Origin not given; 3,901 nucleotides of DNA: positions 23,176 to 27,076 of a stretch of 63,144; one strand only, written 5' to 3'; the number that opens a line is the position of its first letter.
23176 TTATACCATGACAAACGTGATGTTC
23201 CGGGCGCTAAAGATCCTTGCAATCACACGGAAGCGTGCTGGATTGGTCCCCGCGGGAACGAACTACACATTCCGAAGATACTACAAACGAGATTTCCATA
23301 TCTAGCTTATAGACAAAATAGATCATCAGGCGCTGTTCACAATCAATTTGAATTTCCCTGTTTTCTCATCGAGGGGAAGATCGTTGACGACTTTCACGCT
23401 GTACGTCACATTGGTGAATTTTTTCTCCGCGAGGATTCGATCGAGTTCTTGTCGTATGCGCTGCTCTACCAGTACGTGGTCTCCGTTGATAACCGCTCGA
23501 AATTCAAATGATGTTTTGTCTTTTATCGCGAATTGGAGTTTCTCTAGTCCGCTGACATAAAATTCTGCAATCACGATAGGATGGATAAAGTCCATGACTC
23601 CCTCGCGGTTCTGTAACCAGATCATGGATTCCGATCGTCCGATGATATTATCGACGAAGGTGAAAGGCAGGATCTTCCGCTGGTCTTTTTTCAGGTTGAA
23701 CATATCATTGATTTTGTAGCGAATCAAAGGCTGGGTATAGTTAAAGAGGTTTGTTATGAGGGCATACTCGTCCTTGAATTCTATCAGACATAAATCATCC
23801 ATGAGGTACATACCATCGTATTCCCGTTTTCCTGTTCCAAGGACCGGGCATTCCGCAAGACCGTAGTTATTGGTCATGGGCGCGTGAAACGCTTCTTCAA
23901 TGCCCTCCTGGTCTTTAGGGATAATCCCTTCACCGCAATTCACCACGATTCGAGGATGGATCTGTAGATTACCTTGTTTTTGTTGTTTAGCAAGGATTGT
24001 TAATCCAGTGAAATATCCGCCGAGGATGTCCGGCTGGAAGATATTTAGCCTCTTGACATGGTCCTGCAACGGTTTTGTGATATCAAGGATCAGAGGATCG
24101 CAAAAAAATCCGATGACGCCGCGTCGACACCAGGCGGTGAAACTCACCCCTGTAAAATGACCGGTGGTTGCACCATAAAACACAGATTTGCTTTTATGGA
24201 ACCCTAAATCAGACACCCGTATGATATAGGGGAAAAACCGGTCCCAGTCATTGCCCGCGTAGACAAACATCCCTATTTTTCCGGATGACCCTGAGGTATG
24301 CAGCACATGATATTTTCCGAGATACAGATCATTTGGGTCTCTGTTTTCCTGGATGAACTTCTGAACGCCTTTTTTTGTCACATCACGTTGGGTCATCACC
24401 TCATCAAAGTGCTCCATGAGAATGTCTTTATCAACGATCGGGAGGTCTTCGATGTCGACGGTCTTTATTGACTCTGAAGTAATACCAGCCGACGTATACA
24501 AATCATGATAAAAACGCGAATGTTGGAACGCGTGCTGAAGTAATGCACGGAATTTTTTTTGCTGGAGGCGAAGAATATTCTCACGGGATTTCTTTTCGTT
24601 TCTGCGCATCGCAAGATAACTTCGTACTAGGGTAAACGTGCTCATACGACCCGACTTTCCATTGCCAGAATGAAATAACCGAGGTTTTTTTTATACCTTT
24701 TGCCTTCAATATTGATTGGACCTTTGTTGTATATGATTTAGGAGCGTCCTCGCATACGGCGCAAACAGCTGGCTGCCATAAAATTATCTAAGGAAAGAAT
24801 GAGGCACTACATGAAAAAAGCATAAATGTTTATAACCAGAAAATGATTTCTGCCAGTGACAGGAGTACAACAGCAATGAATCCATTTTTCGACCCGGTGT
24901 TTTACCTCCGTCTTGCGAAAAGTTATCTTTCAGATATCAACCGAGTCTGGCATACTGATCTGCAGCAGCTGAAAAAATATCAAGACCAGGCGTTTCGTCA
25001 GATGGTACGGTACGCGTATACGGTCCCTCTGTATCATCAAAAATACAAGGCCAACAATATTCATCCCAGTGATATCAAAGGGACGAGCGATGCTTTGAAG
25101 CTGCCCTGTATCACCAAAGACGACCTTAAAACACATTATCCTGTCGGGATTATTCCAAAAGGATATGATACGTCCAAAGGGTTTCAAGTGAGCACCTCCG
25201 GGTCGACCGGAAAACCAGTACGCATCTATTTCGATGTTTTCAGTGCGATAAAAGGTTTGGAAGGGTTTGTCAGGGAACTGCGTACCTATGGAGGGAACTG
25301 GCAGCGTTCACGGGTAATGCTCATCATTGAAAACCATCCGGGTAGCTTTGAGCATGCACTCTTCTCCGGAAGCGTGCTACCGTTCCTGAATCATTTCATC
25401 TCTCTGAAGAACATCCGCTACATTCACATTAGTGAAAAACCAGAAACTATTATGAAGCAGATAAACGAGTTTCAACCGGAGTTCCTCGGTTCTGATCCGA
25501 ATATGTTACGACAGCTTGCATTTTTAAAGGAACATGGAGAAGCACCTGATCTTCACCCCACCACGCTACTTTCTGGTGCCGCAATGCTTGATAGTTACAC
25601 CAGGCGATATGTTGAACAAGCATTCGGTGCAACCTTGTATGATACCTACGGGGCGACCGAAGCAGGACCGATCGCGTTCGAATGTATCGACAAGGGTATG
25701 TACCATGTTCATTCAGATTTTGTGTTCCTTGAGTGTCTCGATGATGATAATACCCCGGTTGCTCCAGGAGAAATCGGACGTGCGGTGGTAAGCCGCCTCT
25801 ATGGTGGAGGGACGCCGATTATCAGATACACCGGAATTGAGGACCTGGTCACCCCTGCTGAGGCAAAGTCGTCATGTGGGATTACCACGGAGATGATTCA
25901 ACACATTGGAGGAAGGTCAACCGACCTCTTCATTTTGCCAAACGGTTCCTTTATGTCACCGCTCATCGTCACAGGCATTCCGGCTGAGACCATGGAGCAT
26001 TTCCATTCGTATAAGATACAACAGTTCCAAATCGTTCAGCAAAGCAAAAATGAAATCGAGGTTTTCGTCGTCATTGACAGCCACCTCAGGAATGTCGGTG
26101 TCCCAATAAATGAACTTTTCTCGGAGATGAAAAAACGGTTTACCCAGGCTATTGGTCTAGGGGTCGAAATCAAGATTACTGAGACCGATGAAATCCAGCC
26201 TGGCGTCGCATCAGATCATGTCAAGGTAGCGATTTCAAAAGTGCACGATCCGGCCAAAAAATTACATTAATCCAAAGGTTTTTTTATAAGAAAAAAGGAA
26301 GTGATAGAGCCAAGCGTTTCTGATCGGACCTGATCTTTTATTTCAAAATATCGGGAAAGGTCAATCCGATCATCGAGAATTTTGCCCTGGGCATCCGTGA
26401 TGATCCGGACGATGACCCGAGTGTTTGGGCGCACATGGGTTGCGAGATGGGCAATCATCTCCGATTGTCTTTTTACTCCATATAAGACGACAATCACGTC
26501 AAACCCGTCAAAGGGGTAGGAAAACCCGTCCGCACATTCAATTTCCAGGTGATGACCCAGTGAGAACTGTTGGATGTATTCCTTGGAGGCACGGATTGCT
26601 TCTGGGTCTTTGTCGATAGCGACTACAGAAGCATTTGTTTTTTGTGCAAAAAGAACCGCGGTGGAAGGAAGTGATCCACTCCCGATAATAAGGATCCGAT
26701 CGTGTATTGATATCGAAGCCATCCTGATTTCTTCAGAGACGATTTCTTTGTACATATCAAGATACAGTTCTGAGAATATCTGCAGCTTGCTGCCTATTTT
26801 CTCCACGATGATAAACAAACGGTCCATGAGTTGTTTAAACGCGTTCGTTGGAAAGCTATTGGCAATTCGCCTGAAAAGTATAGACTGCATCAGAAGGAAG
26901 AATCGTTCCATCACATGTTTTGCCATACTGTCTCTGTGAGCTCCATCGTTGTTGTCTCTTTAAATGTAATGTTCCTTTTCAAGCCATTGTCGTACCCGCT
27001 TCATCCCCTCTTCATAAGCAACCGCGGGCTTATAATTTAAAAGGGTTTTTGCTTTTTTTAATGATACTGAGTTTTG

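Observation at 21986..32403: Dense, uncharacterised biosynthetic cluster: B12-radical SAM, PaaK-like ligases, two UbiA prenyltransferases, NAS-like SAM enzymes, SDR, methyltransferase and an atypical transcarbamylase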

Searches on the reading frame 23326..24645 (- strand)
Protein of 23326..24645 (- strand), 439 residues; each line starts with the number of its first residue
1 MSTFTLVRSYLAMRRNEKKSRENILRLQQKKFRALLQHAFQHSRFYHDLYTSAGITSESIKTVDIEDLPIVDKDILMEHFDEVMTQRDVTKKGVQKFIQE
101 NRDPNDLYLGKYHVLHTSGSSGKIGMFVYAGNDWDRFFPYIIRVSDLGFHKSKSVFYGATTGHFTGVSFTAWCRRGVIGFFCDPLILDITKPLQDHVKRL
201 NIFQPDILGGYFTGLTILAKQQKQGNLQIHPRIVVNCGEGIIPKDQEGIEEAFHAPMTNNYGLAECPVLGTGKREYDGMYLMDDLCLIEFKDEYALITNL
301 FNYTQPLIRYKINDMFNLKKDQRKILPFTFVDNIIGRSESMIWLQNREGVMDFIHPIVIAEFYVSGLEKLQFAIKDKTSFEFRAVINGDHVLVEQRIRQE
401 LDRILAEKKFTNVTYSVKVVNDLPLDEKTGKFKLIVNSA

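Call 4: search_protein_families(library=pfam, proteins=[window:23326-24645:-], max_evalue=0.01)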
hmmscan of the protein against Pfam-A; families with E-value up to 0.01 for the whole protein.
window:23326-24645:- (439 aa): 0 families

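Call 5: search_protein_families(library=ncbifam, proteins=[window:23326-24645:-], max_evalue=0.01)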
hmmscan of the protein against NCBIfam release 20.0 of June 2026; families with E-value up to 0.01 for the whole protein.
window:23326-24645:- (439 aa): 8 families
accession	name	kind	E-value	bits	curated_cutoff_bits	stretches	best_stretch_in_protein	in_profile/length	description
TIGR02304.1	aden_form_hyp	equivalog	1.7e-27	96.5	251.9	1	4-435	3-424/430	F390 synthetase-related protein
NF045666.1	DVU1553_fam_AMP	equivalog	3.3e-14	52.7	300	1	15-318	14-310/331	DVU_1553 family AMP-dependent CoA ligase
NF041878.1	paak_haloarch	equivalog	1.5e-10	40.3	700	1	14-343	3-330/427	phenylacetate--CoA ligase PaaK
TIGR03335.1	F390_ftsA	equivalog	5.1e-10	38.6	458.7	1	21-293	11-267/445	coenzyme F390 synthetase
NF053551.1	FlxY_rubin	equivalog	9.2e-10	37.8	520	1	17-85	2-71/424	flexirubin biosynthesis putative acyl-CoA ligase FlxY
TIGR02155.1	PA_CoA_ligase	equivalog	4.5e-08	32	646.3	1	116-435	82-418/422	phenylacetate--CoA ligase PaaK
NF041596.1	fum_diaprop_lig_DdaG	equivalog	2.1e-07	30.3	700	1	105-255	50-194/390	fumarate--(S)-2,3-diaminopropanoate ligase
NF041217.1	BagE_FevW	exception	0.0063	15.5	800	0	236-321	199-294/424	bagremycin/ferroverdin synthetase BagE/FevW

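Call 18: search_solved_structures(query=window:23326-24645:-, max_evalue=0.01)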
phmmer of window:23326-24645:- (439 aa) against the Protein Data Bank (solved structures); distinct sequences matched with E-value up to 0.01: 2.
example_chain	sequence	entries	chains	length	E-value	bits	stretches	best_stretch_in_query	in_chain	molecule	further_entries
4r1l_A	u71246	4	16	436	2.2e-05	26.7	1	17-431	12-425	Phenylacetate-coenzyme A ligase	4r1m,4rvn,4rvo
2y27_A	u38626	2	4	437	0.00045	22.4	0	14-79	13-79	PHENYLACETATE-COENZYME A LIGASE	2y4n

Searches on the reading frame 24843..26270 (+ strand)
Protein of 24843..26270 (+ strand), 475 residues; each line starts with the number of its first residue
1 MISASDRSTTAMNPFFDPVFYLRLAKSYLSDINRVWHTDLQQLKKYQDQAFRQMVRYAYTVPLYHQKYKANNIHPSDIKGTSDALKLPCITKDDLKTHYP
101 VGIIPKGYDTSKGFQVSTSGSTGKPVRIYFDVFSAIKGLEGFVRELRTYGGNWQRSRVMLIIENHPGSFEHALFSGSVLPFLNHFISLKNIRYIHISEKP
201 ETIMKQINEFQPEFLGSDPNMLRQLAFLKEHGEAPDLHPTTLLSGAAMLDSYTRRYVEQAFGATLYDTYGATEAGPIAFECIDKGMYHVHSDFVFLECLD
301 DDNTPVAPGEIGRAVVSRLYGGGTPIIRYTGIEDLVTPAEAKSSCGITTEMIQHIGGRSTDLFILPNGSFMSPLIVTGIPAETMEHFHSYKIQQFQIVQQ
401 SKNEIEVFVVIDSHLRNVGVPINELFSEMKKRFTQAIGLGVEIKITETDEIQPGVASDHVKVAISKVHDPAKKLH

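Call 4: search_protein_families(library=pfam, proteins=[window:24843-26270:+], max_evalue=0.01)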
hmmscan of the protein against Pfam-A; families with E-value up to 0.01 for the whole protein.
window:24843-26270:+ (475 aa): 1 family
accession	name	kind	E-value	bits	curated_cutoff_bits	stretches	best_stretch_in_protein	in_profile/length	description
PF00501.34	AMP-binding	-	5.6e-09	35.7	29.9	1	118-313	170-371/384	AMP-binding enzyme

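Call 5: search_protein_families(library=ncbifam, proteins=[window:24843-26270:+], max_evalue=0.01)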
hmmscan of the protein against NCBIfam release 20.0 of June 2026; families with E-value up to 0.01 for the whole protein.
window:24843-26270:+ (475 aa): 10 families
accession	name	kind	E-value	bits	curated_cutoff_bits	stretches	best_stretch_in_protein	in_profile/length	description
NF045666.1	DVU1553_fam_AMP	equivalog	5e-29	101.4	300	1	39-358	19-330/331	DVU_1553 family AMP-dependent CoA ligase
NF053551.1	FlxY_rubin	equivalog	3.2e-28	98.6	520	2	256-458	221-412/424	flexirubin biosynthesis putative acyl-CoA ligase FlxY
TIGR02155.1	PA_CoA_ligase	equivalog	2.8e-27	95.3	646.3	1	40-451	5-408/422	phenylacetate--CoA ligase PaaK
NF041878.1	paak_haloarch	equivalog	1.4e-26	93.1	700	2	235-394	198-359/427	phenylacetate--CoA ligase PaaK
TIGR02304.1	aden_form_hyp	equivalog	1.9e-20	73.3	251.9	1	193-428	169-396/430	F390 synthetase-related protein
NF041217.1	BagE_FevW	exception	6.8e-17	61.5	800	1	249-355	204-308/424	bagremycin/ferroverdin synthetase BagE/FevW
TIGR03335.1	F390_ftsA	equivalog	3e-16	59.1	458.7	2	208-349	173-320/445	coenzyme F390 synthetase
NF004837.0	PRK06187.1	subfamily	1.3e-07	30.3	476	1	115-278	175-327/531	long-chain-fatty-acid--CoA ligase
TIGR01733.1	AA-adenyl-dom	subfamily_domain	0.0025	16.7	317.4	1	117-275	127-274/409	amino acid adenylation domain-containing protein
NF006754.0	PRK09274.1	equivalog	0.0062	14.8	478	0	197-278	249-332/555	fatty acid CoA ligase family protein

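Call 19: search_solved_structures(query=window:24843-26270:+, max_evalue=0.001)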
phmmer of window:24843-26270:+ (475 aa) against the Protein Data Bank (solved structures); distinct sequences matched with E-value up to 0.001: 8.
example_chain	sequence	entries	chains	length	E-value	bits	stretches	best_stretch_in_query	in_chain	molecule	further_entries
4r1l_A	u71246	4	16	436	7.9e-26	94.1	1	41-405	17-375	Phenylacetate-coenzyme A ligase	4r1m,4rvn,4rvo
2y27_A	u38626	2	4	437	7.8e-19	71.1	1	43-366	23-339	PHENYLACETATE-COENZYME A LIGASE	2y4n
2y4o_A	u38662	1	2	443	8.5e-17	64.4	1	42-367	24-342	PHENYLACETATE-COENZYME A LIGASE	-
9s3l_A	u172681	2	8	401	2.3e-15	59.6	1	73-422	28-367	Phenylacetate-CoA ligase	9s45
6siw_B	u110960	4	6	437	2.5e-11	46.3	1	44-357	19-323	PaaK-like ligase (AMP-dependent synthetase and ligase) | AMP-dependent synthetase and ligase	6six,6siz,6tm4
6siw_A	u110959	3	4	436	2.5e-11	46.3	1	45-357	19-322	PaaK-like ligase (AMP-dependent synthetase and ligase) | AMP-dependent synthetase and ligase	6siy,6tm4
6wuq_A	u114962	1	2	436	1.7e-10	43.5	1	42-357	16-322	AjiA1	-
6hdw_A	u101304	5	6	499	1.5e-06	30.5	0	255-368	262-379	2-hydroxyisobutyryl-CoA synthetase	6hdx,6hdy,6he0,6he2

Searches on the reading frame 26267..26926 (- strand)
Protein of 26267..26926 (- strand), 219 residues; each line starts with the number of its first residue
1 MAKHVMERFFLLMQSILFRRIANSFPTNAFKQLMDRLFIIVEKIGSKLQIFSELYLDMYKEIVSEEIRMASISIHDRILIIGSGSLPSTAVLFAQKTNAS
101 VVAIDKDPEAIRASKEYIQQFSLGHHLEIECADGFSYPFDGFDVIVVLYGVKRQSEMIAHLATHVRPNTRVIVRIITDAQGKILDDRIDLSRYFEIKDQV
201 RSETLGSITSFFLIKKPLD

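Call 4: search_protein_families(library=pfam, proteins=[window:26267-26926:-], max_evalue=0.01)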
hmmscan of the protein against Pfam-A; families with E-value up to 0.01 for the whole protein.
window:26267-26926:- (219 aa): 11 families
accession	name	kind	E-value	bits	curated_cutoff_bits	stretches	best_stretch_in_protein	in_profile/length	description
PF03059.22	NAS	-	8.5e-07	29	27.1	1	55-198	98-254/276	Nicotianamine synthase protein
PF02254.24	TrkA_N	-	1.6e-06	28.8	23.8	1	78-185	1-106/116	TrkA-N domain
PF13649.12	Methyltransf_25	-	5.3e-06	27.5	27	1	79-167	2-95/97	Methyltransferase domain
PF08242.18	Methyltransf_12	-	1.2e-05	26.3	30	1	79-170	1-97/98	Methyltransferase domain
PF01564.23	Spermine_synth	-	0.0002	21.4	22.9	1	68-137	12-84/186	Spermine/spermidine synthase domain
PF13847.12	Methyltransf_31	-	0.00021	21.4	27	1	89-176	18-112/145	Methyltransferase domain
PF08241.18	Methyltransf_11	-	0.00038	21.5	21.2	1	81-171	3-93/95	Methyltransferase domain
PF01135.25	PCMT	-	0.00044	20.5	20.3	1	72-147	71-148/210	Protein-L-isoaspartate(D-aspartate) O-methyltransferase (PCMT)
PF06325.19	PrmA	-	0.00061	19.8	22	1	82-202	171-285/296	Ribosomal protein L11 methyltransferase (PrmA)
PF01656.29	CbiA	-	0.0023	18.3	25.4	1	91-192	21-98/125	CobQ/CobB/MinD/ParA nucleotide binding domain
PF05175.20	MTS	-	0.0023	18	23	1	46-147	6-104/170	Methyltransferase small domain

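Call 5: search_protein_families(library=ncbifam, proteins=[window:26267-26926:-], max_evalue=0.01)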
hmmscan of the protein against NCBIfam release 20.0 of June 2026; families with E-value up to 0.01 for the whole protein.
window:26267-26926:- (219 aa): 12 families
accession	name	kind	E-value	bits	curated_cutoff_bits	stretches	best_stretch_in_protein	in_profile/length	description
NF033601.2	Sta_opine_CntL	equivalog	2.3e-11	43.5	350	1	53-129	94-170/255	staphylopine biosynthesis enzyme CntL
TIGR02469.1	CbiT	equivalog_domain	2.5e-06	27.8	78.3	1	71-177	16-124/124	precorrin-6Y C5,15-methyltransferase (decarboxylating) subunit CbiT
NF001784.0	PRK00517.2-1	equivalog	2.4e-05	24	244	1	79-181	156-261/290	50S ribosomal protein L11 methyltransferase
TIGR00417.1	speE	equivalog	0.00017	21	249.55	1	57-147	56-151/271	spermidine synthase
NF002010.0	PRK00811.1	equivalog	0.00028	20.2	260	1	58-147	63-158/287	polyamine aminopropyltransferase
NF001453.0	PRK00312.1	equivalog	0.0012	18.5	188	1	65-182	71-184/217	protein-L-isoaspartate(D-aspartate) O-methyltransferase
TIGR03201.1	dearomat_had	equivalog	0.0017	17.5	338.65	1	70-123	162-215/349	6-hydroxycyclohex-1-ene-1-carbonyl-CoA dehydrogenase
NF011529.0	PRK14968.1-3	equivalog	0.0042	16.5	162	1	74-146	34-103/198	putative methyltransferase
TIGR01983.1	UbiG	equivalog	0.0045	16.3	102.95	1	75-176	50-154/228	bifunctional 2-polyprenyl-6-hydroxyphenol methylase/3-demethylubiquinol 3-O-methyltransferase UbiG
NF006940.0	PRK09422.1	equivalog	0.0059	15.6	344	1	66-127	153-215/338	alcohol dehydrogenase AdhP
NF047823.1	tRNAwyosTaw2Pyroc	equivalog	0.0087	15.5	550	0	63-151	113-202/277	tRNA(Phe) (4-demethylwyosine(37)-C(7)) aminocarboxypropyltransferase Taw2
NF011530.0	PRK14968.1-4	equivalog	0.0089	15.4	243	0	69-116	34-80/202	putative methyltransferase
